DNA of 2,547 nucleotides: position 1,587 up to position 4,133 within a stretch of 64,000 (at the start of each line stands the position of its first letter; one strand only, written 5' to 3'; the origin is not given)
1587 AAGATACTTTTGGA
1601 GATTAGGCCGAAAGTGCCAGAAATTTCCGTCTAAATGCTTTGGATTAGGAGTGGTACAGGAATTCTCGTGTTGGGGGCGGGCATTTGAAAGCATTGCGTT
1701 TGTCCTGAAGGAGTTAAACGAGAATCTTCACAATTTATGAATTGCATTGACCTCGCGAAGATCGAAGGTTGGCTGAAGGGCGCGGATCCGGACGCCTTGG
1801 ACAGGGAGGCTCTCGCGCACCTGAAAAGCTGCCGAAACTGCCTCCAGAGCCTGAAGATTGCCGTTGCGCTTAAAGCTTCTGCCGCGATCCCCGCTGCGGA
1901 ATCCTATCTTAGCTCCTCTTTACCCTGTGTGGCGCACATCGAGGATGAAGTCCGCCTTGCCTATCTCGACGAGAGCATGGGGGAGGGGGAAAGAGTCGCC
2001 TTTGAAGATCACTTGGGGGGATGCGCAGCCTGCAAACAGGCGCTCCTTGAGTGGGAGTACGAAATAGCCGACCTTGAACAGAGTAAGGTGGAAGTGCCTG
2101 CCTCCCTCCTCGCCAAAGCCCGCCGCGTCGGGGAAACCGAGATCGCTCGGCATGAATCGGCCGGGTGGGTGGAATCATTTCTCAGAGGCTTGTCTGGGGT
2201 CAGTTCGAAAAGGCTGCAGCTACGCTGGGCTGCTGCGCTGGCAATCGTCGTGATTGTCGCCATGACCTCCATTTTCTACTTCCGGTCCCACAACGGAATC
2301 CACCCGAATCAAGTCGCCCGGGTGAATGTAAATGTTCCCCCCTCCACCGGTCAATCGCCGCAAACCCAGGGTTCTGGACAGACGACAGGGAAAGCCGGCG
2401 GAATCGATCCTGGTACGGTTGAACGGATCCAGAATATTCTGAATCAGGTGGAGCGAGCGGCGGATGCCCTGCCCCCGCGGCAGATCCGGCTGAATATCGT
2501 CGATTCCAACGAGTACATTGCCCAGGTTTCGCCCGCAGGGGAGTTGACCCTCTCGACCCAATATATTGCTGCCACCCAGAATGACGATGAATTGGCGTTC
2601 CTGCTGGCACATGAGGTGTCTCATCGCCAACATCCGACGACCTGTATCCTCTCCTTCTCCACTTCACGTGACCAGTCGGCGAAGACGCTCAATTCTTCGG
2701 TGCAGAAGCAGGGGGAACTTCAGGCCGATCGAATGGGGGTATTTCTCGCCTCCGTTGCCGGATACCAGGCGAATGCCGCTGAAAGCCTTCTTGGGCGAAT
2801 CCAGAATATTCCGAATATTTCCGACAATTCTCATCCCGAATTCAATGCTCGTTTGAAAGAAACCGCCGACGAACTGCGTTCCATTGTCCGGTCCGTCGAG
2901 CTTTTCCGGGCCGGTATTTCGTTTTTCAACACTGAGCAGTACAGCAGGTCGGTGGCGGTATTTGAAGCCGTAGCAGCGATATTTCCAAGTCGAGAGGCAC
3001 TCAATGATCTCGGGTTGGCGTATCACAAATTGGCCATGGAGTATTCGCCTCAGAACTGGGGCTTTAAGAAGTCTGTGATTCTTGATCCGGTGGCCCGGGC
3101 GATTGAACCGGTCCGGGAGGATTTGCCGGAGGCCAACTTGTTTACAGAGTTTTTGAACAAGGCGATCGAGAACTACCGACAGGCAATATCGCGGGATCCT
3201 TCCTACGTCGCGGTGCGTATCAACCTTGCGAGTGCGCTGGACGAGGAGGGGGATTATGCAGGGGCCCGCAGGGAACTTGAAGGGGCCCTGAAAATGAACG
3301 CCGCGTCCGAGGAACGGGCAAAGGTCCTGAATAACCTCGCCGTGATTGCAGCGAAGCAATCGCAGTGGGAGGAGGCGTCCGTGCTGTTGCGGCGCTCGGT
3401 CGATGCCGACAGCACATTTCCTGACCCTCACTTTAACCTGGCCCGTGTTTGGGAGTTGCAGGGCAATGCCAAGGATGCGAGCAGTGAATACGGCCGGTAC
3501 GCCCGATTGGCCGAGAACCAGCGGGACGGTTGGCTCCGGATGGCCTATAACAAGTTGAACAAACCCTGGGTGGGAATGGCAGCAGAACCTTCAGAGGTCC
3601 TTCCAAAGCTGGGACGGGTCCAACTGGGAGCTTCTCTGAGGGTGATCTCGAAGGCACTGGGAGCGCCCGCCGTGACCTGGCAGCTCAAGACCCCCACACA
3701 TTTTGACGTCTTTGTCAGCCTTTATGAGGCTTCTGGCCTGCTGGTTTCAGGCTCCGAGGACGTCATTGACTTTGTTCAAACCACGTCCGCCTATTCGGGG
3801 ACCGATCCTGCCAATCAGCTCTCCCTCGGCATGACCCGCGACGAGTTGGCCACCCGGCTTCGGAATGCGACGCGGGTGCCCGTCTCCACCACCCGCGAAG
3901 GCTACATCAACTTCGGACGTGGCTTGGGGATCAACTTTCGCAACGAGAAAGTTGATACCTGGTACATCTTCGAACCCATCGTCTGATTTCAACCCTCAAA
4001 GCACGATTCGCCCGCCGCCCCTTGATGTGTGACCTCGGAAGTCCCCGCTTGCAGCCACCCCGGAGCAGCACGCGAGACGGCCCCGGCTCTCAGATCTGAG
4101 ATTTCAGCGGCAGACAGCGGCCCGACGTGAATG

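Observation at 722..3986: ECF-like sigma factor paired with a double-ZAS (zinc-binding anti-sigma motif) anti-sigma factor fused to a BepA-like M48 protease-TPR module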

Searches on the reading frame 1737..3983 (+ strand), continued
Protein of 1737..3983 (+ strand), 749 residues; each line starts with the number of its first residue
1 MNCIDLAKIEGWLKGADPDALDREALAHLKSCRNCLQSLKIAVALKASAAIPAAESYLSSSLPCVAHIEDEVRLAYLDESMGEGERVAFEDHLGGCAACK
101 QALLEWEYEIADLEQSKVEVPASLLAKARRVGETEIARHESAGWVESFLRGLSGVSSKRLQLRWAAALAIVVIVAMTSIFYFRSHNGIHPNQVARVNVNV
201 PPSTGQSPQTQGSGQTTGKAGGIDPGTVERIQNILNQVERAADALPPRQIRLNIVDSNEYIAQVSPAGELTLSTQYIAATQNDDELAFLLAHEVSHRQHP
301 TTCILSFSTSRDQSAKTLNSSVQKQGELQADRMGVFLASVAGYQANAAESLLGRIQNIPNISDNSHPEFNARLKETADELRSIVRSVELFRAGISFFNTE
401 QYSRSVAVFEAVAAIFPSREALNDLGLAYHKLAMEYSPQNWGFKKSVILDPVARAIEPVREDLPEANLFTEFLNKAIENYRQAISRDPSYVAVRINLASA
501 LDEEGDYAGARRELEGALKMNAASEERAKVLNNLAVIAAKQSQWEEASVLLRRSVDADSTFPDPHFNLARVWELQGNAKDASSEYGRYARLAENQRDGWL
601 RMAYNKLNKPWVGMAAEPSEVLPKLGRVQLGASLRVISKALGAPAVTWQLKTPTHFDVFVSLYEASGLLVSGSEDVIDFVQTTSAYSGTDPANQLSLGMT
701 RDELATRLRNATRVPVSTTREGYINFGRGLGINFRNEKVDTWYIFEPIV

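Call 16: find_encoding_contigs(protein=P0013, flank=8000, max_places=2)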
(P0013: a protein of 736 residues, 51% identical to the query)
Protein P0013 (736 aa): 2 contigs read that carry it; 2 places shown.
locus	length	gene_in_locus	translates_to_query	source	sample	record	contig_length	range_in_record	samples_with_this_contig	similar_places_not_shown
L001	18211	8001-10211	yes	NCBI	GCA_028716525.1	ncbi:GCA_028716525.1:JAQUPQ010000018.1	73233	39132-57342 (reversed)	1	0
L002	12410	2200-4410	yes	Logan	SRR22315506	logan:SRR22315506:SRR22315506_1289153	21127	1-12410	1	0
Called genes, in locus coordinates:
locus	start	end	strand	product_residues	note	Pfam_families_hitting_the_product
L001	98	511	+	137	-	PF01894:YjbQ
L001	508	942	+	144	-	PF00293:NUDIX, PF14815:NUDIX_4 (weak)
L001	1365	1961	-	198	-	PF01966:HD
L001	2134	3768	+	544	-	PF13174:TPR_6 (faint), PF23914:TPR_CcmH_CycH (faint), PF24575:TPR_Slam (faint), PF14559:TPR_19, PF12895:ANAPC3 (weak), PF14559:TPR_19, PF21033:RMD1-3 (weak), PF13432:TPR_16, +11 more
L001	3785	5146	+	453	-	PF25145:NfeD1b_N, PF24961:NfeD_membrane, PF01957:NfeD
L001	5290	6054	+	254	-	PF01145:Band_7, PF13421:Band_7_1 (faint)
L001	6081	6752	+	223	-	PF05036:SPOR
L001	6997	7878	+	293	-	PF04545:Sigma70_r4 (faint), PF08281:Sigma70_r4_2 (weak)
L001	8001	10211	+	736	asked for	PF13490:zf-HC2 (weak), PF01435:Peptidase_M48 (faint), PF13424:TPR_12 (faint), PF13432:TPR_16 (faint), PF07719:TPR_2 (faint), PF13181:TPR_8 (faint), PF14559:TPR_19 (weak), PF00515:TPR_1 (weak), +2 more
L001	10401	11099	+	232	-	PF01066:CDP-OH_P_transf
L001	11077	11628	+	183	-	PF01871:AMMECR1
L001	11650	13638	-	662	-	PF01433:Peptidase_M1, PF00515:TPR_1 (weak), PF07719:TPR_2 (weak), PF13424:TPR_12 (faint), PF13432:TPR_16 (weak), PF24575:TPR_Slam (weak), PF13414:TPR_11, PF14559:TPR_19, +2 more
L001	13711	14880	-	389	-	PF02684:LpxB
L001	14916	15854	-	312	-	PF03279:Lip_A_acyltrans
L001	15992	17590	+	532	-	PF13231:PMT_2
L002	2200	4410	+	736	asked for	PF13490:zf-HC2 (weak), PF01435:Peptidase_M48 (faint), PF13424:TPR_12 (faint), PF13432:TPR_16 (faint), PF07719:TPR_2 (faint), PF13181:TPR_8 (faint), PF14559:TPR_19 (weak), PF00515:TPR_1 (weak), +2 more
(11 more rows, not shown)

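Call 17: find_encoding_contigs(protein=P0012, flank=8000, max_places=2)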
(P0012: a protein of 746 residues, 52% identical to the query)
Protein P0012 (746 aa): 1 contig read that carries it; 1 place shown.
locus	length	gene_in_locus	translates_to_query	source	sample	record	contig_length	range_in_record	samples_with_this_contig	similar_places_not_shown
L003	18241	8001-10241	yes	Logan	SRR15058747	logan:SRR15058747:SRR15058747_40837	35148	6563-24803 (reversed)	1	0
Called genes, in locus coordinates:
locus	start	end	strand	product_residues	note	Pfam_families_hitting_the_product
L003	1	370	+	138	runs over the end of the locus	PF01894:YjbQ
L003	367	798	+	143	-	PF00293:NUDIX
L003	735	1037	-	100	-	-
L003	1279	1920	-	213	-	PF01966:HD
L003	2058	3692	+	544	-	PF25063:ARM_TT21_C (faint), PF00515:TPR_1 (faint), PF07719:TPR_2 (faint), PF14559:TPR_19 (faint), PF21033:RMD1-3 (faint), PF13414:TPR_11 (weak), PF13432:TPR_16 (weak), PF13431:TPR_17 (weak), +5 more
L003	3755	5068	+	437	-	PF25145:NfeD1b_N, PF24961:NfeD_membrane, PF01957:NfeD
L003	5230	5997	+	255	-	PF01145:Band_7, PF13421:Band_7_1 (faint)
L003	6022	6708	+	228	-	PF05036:SPOR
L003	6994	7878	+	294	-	PF04545:Sigma70_r4 (faint), PF08281:Sigma70_r4_2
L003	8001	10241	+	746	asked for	PF13428:TPR_14 (faint), PF01435:Peptidase_M48 (faint), PF00515:TPR_1 (faint), PF07719:TPR_2 (faint), PF13181:TPR_8 (faint), PF13414:TPR_11 (faint), PF13424:TPR_12 (faint), PF14559:TPR_19 (weak), +1 more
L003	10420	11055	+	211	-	PF01066:CDP-OH_P_transf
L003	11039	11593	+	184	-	PF01871:AMMECR1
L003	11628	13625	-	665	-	PF01433:Peptidase_M1, PF13176:TPR_7 (faint), PF00515:TPR_1 (faint), PF07719:TPR_2 (faint), PF13181:TPR_8 (faint), PF13432:TPR_16, PF13414:TPR_11 (weak), PF14559:TPR_19 (weak), +2 more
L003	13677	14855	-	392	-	PF02684:LpxB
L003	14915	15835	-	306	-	PF03279:Lip_A_acyltrans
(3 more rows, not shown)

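Call 26: predict_structure(alignment_id=A1)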
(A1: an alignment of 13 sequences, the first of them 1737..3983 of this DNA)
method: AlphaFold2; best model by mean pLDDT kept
length: 749 residues; sequences in the alignment: 13
mean_pLDDT: 69.1   pTM: 0.62
mean pLDDT of the five models: 69.1, 62.7, 58.6, 51.9, 51.4
residues with pLDDT >= 90: 47; 70-90: 418; 50-70: 128; < 50: 156
segments of 3 or more residues with pLDDT < 50: 48-63, 108-122, 127-129, 135-170, 180-221, 244-247, 440-465, 614-618
pLDDT, mean of each block of 10 residues (from residue 1): 75 74 78 75 55 31 51 66 72 67 56 32 46 43 36 36 41 52 35 27 27 32 73 81 56 81 76 85 87 75 61 65 75 81 84 79 68 78 86 65 83 82 85 67 31 32 56 92 83 83 86 88 79 82 87 89 84 86 88 65 76 49 80 87 91 84 91 86 84 85 78 62 77 85 75
secondary structure, 60 per line:
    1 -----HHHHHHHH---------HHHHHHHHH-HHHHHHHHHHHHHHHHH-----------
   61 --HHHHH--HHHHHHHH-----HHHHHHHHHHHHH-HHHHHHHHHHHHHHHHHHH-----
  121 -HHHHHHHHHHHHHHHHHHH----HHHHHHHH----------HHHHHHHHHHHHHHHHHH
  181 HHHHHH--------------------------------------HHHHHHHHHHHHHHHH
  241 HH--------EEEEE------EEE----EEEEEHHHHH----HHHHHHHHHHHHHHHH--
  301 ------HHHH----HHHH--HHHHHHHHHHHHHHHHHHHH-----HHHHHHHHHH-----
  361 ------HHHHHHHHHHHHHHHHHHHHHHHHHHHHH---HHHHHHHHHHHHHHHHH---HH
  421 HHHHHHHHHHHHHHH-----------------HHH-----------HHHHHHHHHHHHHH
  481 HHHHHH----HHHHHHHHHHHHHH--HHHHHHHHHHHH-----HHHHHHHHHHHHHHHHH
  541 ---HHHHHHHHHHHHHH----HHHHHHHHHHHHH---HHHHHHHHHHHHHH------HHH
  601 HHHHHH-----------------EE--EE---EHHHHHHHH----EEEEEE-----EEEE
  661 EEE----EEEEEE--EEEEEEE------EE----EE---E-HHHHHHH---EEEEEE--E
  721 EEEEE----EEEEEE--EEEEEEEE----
elements in order (helices of 4 or more, strands of 3 or more residues): H6-13 H23-31 H33-49 H63-67 H70-77 H83-95 H97-115 H122-140 H145-152 H163-186 H225-242 E251-255 E262-264 E269-273 H274-278 H283-298 H307-310 H315-318 H321-340 H346-355 H367-395 H399-415 H419-435 H467-486 H491-504 H507-518 H524-540 H544-557 H562-574 H578-591 H598-606 H634-641 E646-651 E657-663 E668-673 E676-682 H702-708 E712-717 E720-725 E730-735 E738-745

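Call 29: fold_search(model_id=the predicted structure, library=pdb)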
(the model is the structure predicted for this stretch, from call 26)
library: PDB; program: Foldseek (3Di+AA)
matches with E <= 10: 1616; with E <= 0.001: 350
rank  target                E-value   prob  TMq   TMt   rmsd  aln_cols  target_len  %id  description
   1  8chy                  4.7e-08  1.00  0.21  0.50  10.8       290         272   21  Crystal structure of an 8-repeat consensus TPR superhelix with Zinc. (released 2024-02-21)
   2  9qhb                  4.9e-08  1.00  0.22  0.54  11.4       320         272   18  Crystal structure of 16-repeat CTPR protein with eliminated coordination sites (released 2025-10-22)
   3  1w3b_A                5.4e-08  1.00  0.24  0.44  12.5       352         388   20  The superhelical TPR domain of O-linked GlcNAc transferase reveals structural similarities to importin alpha. (released 2004-09-09)
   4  6ait_C                1.5e-07  1.00  0.19  0.30  18.4       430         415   14  Crystal structure of E. coli BepA (released 2018-12-26)
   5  6eou                  1.6e-07  1.00  0.21  0.39  13.3       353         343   20  O-GlcNAc transferase TPR domain with the intellectual disability associated mutation L254F (released 2018-05-09)
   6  9qhc_B                1.7e-07  1.00  0.22  0.54  10.8       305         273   19  Crystal structure of 8-repeat CTPR protein with eliminated coordination sites (released 2025-10-22)
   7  8dtf_A                1.7e-07  1.00  0.17  0.16  19.0       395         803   16  Cryo-EM structure of the full length Arabidopsis SPY with complete TPRs (released 2023-03-08)
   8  6sar                  2.0e-07  1.00  0.22  0.38  15.8       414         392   14  E coli BepA/YfgC (released 2020-08-26)
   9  6ait_D                2.4e-07  1.00  0.21  0.35  16.9       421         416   15  Crystal structure of E. coli BepA (released 2018-12-26)
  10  8dtg_A                2.5e-07  1.00  0.17  0.16  16.9       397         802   14  Cryo-EM structure of Arabidopsis SPY alternative conformation 1 (released 2023-03-08)
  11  9qhc_A                2.8e-07  1.00  0.22  0.53  10.3       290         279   19  Crystal structure of 8-repeat CTPR protein with eliminated coordination sites (released 2025-10-22)
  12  6ait_F                3.5e-07  1.00  0.20  0.33  17.7       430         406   15  Crystal structure of E. coli BepA (released 2018-12-26)
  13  8dth_B                4.2e-07  1.00  0.17  0.18  14.1       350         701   14  Cryo-EM structure of Arabidopsis SPY alternative conformation 2 (released 2023-03-08)
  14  6ait_B                4.4e-07  1.00  0.19  0.31  18.3       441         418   14  Crystal structure of E. coli BepA (released 2018-12-26)
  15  6ait_E                5.3e-07  1.00  0.22  0.36  17.0       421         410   14  Crystal structure of E. coli BepA (released 2018-12-26)
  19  6ait_A                1.3e-06  1.00  0.19  0.31  18.0       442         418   14  Crystal structure of E. coli BepA (released 2018-12-26)
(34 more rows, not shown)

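Call 37: find_related_loci(query=A1, collection=genome_contigs, flank=6000)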
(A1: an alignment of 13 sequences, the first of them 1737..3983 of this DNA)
Query A1 (749 aa) in genome_contigs; peptide patterns used: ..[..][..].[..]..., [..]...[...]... (x = any residue, [..] = any of these).
142 stretches matched a pattern; 6 encode a relative of the query (tblastn E <= 1e-3); 6 distinct loci.
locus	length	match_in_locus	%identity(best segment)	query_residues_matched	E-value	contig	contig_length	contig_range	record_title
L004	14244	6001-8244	81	1-748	0e+0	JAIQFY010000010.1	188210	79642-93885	MAG: Terriglobia bacterium isolate SRVP_39 SRVP18_hole-7m-from-trench_1_20cm_scaffold_79, whole genome shotgun sequence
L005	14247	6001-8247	72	1-749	0e+0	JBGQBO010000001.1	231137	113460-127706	MAG: Terriglobia bacterium isolate OBJ2_061818_110_62 k141_1278997_length_231137_cov_15.0869, whole genome shotgun seque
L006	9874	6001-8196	56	1-748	0e+0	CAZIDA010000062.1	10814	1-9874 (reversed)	MAG TPA_asm: uncultured Acidobacteriota bacterium isolate SRP271791_co2_76 genome assembly, contig: NODE_1591_length_108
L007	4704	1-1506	78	248-749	0e+0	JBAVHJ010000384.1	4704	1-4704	MAG: Terriglobia bacterium isolate MFD05911_ilm_asm_bin3 k127_32072, whole genome shotgun sequence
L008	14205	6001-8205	51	1-748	0e+0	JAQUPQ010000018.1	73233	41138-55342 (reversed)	MAG: Terriglobia bacterium isolate STD1_3 NODE_684_length_73233_cov_5.196195_Sandtown_D1, whole genome shotgun sequence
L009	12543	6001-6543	24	230-374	6e-6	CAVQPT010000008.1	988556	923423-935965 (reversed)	MAG: uncultured Bacteroidetes bacterium isolate MFD09964.bin.3.183 genome assembly, contig: contig_5199, whole genome sh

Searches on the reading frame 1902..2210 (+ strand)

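Call 28: search_protein_families(library=pfam, proteins=[window:1902-2210:+], max_evalue=10)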
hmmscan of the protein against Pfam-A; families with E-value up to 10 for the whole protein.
window:1902-2210:+ (103 aa): 1 family
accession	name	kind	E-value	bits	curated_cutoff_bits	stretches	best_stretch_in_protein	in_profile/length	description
PF13490.11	zf-HC2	-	2.4e-06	28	22.2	1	20-44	10-34/35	Putative zinc-finger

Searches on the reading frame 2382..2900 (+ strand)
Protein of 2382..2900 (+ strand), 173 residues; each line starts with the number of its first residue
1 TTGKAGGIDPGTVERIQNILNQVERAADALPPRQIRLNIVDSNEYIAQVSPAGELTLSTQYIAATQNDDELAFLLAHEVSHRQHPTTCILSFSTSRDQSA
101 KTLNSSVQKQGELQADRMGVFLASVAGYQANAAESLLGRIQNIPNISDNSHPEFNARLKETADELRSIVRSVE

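Call 28: search_protein_families(library=pfam, proteins=[window:2382-2900:+], max_evalue=10)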
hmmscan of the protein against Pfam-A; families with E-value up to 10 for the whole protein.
window:2382-2900:+ (173 aa): 5 families
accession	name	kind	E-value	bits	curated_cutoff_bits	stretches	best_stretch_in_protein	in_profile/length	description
PF01435.24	Peptidase_M48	-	1.5e-11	44.9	20.3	2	14-84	5-78/186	Peptidase family M48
PF11207.13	DUF2989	-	0.057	13.7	23.8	1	55-161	79-186/201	Protein of unknown function (DUF2989)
PF24430.1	DUF7553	-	0.094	13.7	27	1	7-28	44-65/85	Family of unknown function (DUF7553)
PF04228.19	Zn_peptidase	-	0.11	12.4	23.2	1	67-136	163-229/290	Putative neutral zinc metallopeptidase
PF13729.12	TraF_2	-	0.11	12.2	25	1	115-168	15-67/264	F plasmid transfer operon, TraF, protein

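Call 34: search_solved_structures(query=A3, max_evalue=10, show_alignments=3)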
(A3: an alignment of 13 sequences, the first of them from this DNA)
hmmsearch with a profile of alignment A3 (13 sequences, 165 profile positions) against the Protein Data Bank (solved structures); distinct sequences matched with E-value up to 10: 11.
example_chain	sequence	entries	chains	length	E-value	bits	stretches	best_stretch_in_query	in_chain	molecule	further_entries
3c37_A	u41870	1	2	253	1.6e-06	31.3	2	30-76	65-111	Peptidase, M48 family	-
4qhf_A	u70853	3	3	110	0.0038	20.4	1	13-82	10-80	Uncharacterized protein MJ1213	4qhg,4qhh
4qhj_A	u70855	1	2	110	0.0039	20.3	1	13-81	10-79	Uncharacterized protein MJ1213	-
6ait_A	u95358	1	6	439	0.009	19.1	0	33-77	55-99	Beta-barrel assembly-enhancing protease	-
28jl_F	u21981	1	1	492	0.011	18.8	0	33-77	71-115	Beta-barrel assembly-enhancing protease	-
4qhi_A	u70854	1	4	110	0.012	18.8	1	16-82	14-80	Uncharacterized protein MJ1213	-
28jq_F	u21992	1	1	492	0.012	18.8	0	33-77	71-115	Beta-barrel assembly-enhancing protease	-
28jr_F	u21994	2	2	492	0.012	18.8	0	33-77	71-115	Beta-barrel assembly-enhancing protease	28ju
6sar_A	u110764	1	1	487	0.012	18.7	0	33-77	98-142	Beta-barrel assembly-enhancing protease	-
6jv6_A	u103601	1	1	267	0.63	13.1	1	97-138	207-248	Sirohydrochlorin ferrochelatase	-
4jiu_A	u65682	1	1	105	1.2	12.3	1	25-80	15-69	Proabylysin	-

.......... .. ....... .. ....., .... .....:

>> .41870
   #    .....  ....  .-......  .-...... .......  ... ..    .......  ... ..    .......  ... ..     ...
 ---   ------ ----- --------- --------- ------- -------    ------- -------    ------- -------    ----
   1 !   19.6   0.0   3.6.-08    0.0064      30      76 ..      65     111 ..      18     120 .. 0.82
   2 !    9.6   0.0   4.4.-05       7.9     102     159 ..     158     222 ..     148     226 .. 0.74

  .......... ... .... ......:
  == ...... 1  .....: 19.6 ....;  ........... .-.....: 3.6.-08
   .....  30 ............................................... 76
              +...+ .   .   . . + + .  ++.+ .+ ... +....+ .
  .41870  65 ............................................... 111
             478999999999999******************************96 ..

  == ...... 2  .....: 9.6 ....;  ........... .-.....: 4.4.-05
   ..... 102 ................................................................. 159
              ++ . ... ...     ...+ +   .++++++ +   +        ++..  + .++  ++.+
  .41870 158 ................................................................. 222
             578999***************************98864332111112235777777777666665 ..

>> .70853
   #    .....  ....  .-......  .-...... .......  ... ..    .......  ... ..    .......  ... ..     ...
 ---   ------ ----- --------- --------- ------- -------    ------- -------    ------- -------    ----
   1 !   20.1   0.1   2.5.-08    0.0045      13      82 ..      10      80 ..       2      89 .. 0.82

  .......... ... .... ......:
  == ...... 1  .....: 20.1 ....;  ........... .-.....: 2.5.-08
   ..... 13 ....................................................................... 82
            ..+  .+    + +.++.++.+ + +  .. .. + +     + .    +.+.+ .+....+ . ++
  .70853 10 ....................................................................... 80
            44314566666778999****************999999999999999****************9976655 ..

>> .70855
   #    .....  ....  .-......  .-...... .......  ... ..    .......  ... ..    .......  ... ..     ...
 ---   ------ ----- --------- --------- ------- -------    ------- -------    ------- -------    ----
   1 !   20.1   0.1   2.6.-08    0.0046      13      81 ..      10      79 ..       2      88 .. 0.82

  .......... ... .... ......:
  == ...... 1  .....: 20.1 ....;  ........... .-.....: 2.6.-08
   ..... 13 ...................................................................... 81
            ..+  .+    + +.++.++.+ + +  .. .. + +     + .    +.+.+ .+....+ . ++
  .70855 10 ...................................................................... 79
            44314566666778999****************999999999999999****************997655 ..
